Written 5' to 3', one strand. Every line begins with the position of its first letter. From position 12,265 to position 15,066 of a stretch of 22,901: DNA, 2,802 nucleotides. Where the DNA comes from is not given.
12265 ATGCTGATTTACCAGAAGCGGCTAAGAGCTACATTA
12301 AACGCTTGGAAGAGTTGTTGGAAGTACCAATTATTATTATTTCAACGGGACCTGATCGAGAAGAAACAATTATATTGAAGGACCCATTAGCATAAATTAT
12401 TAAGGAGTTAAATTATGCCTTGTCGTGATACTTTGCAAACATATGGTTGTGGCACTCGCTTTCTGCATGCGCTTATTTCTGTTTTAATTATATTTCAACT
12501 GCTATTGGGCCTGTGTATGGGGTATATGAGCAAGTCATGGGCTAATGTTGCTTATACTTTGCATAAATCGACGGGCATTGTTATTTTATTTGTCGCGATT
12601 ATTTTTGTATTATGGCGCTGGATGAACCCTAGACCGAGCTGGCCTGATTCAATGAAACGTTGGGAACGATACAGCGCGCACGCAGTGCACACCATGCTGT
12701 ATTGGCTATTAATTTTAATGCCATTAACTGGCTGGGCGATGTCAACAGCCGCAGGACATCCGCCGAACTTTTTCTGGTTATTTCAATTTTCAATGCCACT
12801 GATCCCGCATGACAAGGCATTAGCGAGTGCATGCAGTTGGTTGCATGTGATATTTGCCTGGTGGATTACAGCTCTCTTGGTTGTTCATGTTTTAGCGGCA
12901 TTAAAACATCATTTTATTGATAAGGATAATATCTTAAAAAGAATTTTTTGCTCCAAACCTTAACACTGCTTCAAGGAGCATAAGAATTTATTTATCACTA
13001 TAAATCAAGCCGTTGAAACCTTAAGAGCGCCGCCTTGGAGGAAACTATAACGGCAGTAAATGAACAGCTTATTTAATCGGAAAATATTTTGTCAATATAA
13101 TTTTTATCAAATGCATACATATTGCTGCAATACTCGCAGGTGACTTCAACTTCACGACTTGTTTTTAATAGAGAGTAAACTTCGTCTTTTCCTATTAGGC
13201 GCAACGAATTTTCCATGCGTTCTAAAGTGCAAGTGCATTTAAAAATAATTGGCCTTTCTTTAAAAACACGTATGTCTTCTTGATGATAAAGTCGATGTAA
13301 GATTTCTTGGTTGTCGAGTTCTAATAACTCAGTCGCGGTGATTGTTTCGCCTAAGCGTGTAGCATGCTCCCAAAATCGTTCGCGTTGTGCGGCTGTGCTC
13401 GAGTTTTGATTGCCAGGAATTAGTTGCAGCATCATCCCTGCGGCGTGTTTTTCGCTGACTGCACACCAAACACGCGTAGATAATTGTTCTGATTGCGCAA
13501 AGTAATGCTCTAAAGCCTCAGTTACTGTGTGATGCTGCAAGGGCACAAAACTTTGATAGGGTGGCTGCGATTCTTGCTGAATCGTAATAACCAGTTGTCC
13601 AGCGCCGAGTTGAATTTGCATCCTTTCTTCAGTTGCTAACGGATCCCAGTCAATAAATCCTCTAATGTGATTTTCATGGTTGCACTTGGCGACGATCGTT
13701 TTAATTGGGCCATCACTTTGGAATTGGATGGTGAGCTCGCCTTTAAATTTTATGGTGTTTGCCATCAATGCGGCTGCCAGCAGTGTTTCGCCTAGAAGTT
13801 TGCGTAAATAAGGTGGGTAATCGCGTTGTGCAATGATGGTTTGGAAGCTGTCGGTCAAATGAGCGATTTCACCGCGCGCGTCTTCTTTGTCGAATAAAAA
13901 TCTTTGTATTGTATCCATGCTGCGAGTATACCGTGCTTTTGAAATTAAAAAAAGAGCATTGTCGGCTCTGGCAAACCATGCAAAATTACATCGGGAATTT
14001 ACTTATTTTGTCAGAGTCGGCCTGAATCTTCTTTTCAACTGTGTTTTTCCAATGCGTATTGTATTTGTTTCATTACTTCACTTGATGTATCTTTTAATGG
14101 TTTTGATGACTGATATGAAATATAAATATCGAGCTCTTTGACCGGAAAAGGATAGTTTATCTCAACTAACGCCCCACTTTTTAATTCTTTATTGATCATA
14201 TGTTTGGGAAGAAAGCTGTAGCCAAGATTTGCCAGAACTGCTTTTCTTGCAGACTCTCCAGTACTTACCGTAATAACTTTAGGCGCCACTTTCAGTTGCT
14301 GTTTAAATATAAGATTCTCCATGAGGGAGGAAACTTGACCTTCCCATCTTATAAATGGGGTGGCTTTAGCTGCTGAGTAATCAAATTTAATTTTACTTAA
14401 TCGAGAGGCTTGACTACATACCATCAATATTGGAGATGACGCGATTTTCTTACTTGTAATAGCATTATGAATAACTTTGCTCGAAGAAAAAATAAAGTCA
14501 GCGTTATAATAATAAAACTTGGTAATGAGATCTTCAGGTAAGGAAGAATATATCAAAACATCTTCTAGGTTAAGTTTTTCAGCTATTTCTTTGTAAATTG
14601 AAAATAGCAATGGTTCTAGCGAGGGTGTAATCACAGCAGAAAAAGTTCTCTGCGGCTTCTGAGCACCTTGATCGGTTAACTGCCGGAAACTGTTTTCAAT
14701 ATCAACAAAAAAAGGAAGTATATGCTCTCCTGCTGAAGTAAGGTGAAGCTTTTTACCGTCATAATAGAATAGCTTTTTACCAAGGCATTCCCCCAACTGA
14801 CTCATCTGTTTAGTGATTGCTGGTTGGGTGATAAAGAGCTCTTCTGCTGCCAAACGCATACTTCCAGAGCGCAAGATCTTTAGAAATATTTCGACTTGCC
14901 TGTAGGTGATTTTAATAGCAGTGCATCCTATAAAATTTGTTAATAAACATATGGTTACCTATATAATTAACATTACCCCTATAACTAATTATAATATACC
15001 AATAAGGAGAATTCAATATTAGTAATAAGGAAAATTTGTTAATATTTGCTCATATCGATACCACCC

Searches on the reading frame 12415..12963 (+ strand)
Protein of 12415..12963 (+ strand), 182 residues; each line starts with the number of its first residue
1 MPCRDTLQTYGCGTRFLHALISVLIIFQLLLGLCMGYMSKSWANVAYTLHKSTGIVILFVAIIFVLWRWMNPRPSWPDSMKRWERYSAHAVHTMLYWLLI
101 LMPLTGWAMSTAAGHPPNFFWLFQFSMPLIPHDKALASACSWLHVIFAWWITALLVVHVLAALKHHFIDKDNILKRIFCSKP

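Call 64: search_protein_families(library=pfam, proteins=[window:12415-12963:+])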
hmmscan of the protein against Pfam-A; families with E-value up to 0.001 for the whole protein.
window:12415-12963:+ (182 aa): 1 family
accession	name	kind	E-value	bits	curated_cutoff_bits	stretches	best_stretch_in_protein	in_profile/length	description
PF01292.26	Ni_hydr_CYTB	-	1.2e-28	100.5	30.1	1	10-178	2-177/179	Prokaryotic cytochrome b561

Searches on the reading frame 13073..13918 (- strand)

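Call 4: search_protein_families(library=pfam, proteins=[window:13073-13918:-])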
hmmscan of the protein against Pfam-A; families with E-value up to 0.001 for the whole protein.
window:13073-13918:- (281 aa): 1 family
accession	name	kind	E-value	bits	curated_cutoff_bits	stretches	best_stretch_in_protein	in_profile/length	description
PF01430.24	HSP33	-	2.3e-79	267.1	21.4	1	2-271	1-273/273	Hsp33 protein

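Call 5: search_protein_families(library=ncbifam, proteins=[window:13073-13918:-])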
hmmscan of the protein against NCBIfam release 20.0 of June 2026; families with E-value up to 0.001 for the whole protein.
window:13073-13918:- (281 aa): 2 families
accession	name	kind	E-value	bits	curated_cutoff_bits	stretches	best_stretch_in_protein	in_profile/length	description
NF001033.0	PRK00114.1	equivalog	1.1e-78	264.5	244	1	1-280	3-291/297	Hsp33 family molecular chaperone HslO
NF002386.0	PRK01402.1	equivalog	2.3e-53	181.3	346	1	2-274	22-329/335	Hsp33 family molecular chaperone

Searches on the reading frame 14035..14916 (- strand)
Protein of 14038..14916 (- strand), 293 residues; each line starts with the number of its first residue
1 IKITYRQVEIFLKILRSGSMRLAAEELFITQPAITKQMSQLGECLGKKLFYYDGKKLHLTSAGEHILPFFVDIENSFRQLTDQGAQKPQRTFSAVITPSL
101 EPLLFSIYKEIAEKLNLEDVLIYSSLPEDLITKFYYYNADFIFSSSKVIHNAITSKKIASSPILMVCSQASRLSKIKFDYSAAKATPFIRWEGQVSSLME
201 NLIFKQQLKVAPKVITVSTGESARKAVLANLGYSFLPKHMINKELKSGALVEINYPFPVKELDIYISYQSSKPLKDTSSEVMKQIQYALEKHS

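Call 4: search_protein_families(library=pfam, proteins=[window:14035-14874:-])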
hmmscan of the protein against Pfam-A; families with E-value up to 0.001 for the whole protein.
window:14035-14874:- (279 aa): 2 families
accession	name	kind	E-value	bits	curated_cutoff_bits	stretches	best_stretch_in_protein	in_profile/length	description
PF03466.25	LysR_substrate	-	8.5e-14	51.9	28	1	115-271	46-204/209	LysR substrate binding domain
PF00126.33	HTH_1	-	6.9e-13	48.8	26.6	1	1-50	11-60/60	Bacterial regulatory helix-turn-helix protein, lysR family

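Call 5: search_protein_families(library=ncbifam, proteins=[window:14035-14874:-])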
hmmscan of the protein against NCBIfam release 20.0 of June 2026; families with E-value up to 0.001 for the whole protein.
window:14035-14874:- (279 aa): 43 families (the best 25 are shown)
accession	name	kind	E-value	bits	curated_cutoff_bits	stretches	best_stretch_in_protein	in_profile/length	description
TIGR03339.1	phn_lysR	subfamily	1.5e-19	70.3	341.1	1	2-232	10-243/279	aminoethylphosphonate catabolism associated LysR family transcriptional regulator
NF040786.1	LysR_Sec_metab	equivalog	3.6e-19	68.9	250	1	2-271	14-294/298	selenium metabolism-associated LysR family transcriptional regulator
NF045990.1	TransRegCbbRRhodb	equivalog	1.4e-15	57.2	450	2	138-272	160-297/304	LysR family regulator CbbR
NF040889.1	trans_reg_YeiE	equivalog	2.5e-14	53.2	480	1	2-262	16-277/288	DNA-binding transcriptional regulator YeiE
NF008095.0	PRK10837.1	subfamily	4.6e-13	49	281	1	2-269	16-284/290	LysR family transcriptional regulator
NF008352.0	PRK11139.1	subfamily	7.3e-13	48.3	288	1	3-85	20-99/305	transcriptional regulator GcvA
NF047520.1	trans_act_CidR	equivalog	2.1e-12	46.8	415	1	2-68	14-80/292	cidABC operon transcriptional activator CidR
NF047710.1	TransRegCitRGProt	equivalog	2.5e-12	46.7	400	1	5-258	26-283/295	DNA-binding transcriptional repressor CitR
NF009888.0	PRK13348.1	subfamily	3.7e-12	45.9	297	2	2-87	16-103/302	HTH-type transcriptional regulator ArgP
TIGR02424.1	TF_pcaQ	equivalog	7.1e-12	44.8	303.8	1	2-56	16-70/300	pca operon transcription factor PcaQ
NF058504.1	TransRegCcpCBac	equivalog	2.3e-11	43.7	400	1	5-232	17-244/287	transcriptional regulator CcpC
TIGR03298.1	argP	subfamily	3.3e-11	42.8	273.55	1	166-273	182-286/292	ArgP/LysG family DNA-binding transcriptional regulator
NF002964.0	PRK03635.1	subfamily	1.2e-10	40.9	197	1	162-272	179-287/297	ArgP/LysG family DNA-binding transcriptional regulator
NF007385.0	PRK09906.1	equivalog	3.3e-10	39.6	356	1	9-270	21-286/296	DNA-binding transcriptional regulator HcaR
NF002946.0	PRK03601.1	equivalog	4e-09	36.3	240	1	9-230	21-233/275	HTH-type transcriptional regulator HdfR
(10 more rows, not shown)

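Call 28: search_solved_structures(query=window:14038-14916:-, max_evalue=0.001)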
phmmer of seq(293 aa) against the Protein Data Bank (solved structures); distinct sequences matched with E-value up to 0.001: 18.
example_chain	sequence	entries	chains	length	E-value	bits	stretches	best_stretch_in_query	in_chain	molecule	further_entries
5y2v_A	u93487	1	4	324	7.7e-16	61.7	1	1-272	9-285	Rubisco operon transcriptional regulator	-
5z72_A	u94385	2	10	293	5.7e-10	42.4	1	11-77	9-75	CcpC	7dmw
8y6u_H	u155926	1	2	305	4.6e-09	39.5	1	10-107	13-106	Glycine cleavage system transcriptional activator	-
4pzj_A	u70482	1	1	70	4.2e-08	36.3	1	7-64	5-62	Transcriptional regulator, LysR family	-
5y9s_A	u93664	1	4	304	1.8e-07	34.2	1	4-251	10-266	VV2_1132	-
8sbf_A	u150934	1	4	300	3.4e-07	33.3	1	1-257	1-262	Putative transcriptional regulator (LysR family)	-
5xxp_A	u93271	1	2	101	2.5e-06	30.5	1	4-67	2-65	LysR-type regulatory protein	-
9hh1_A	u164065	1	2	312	6.6e-06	29.1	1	4-88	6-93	Transcriptional regulator, LysR family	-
1ixc_A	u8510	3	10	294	2.3e-05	27.3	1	4-67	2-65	LysR-type regulatory protein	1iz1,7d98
7dwn_A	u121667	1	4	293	2.8e-05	27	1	3-250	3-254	Predicted DNA-binding transcriptional regulator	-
7dwo_A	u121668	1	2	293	3.7e-05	26.7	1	3-250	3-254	Predicted DNA-binding transcriptional regulator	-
3t1b_A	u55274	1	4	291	3.7e-05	26.6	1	8-270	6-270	Transcriptional regulator, LysR family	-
3szp_A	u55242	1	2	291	4.4e-05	26.4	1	8-270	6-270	Transcriptional regulator, LysR family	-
8h58_A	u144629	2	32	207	0.00015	24.6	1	198-270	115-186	HTH-type transcriptional regulator YhaJ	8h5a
8h3v_S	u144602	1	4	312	0.00044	23.2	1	6-85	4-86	NtcB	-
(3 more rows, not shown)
